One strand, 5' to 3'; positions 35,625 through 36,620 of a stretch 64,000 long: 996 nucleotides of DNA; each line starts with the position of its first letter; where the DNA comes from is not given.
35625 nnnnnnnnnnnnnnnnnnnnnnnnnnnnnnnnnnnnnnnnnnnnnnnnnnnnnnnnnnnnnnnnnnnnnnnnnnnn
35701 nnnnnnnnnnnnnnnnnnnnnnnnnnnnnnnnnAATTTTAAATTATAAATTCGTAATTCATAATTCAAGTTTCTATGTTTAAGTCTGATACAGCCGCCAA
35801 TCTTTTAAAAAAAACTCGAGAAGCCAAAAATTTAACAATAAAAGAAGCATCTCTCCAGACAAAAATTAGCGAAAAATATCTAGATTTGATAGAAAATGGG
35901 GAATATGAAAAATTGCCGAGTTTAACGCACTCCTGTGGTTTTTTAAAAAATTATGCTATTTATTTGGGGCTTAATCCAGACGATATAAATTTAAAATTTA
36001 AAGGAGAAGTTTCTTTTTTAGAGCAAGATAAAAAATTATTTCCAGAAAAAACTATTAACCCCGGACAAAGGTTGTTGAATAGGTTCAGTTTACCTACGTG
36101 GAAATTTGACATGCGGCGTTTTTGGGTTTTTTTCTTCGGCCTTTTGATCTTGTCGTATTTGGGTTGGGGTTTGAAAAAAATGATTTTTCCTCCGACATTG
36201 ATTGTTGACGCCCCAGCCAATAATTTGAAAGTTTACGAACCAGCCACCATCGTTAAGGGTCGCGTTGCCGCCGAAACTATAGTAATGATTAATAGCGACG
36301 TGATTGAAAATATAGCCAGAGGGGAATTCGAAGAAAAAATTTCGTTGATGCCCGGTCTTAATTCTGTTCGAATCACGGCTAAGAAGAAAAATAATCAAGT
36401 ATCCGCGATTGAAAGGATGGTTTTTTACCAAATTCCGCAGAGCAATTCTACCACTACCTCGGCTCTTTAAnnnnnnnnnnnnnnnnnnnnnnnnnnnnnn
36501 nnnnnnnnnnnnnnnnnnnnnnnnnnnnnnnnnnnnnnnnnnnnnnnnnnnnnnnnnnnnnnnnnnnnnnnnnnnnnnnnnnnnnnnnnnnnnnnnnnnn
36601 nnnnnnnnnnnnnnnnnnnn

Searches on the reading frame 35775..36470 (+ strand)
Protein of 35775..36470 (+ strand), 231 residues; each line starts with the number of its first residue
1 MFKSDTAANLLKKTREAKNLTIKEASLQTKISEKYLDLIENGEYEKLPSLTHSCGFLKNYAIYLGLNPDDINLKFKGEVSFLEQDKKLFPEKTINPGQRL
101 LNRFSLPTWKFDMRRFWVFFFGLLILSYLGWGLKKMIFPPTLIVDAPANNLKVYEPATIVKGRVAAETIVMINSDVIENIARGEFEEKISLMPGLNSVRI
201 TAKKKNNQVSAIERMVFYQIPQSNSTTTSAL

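Call 10: search_protein_families(library=ncbifam, proteins=[window:35775-36470:+], max_evalue=0.00001)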
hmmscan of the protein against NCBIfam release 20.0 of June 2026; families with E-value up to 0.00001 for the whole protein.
window:35775-36470:+ (231 aa): 1 family
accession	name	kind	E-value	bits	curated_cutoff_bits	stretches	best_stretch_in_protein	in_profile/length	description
NF041534.1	rodZ_Strepcoccus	equivalog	6.5e-09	35.4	375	1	9-67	8-66/275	cytoskeleton protein RodZ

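Call 95: search_protein_families(library=pfam, proteins=[window:35775-36470:+], max_evalue=0.001)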
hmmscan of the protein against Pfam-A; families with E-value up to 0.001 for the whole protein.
window:35775-36470:+ (231 aa): 4 families
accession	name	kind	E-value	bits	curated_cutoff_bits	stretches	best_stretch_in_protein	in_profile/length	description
PF13413.12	HTH_25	-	1.5e-19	70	24.6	1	10-70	1-61/62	Helix-turn-helix domain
PF09136.16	Glucodextran_B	-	3.4e-08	33.7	27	1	140-218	1-81/83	Glucodextranase, domain B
PF12844.13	HTH_19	-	1.5e-06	28.4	30.2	1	9-70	2-57/64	Helix-turn-helix domain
PF01381.28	HTH_3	-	0.00039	20.8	23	1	11-50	1-38/55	Helix-turn-helix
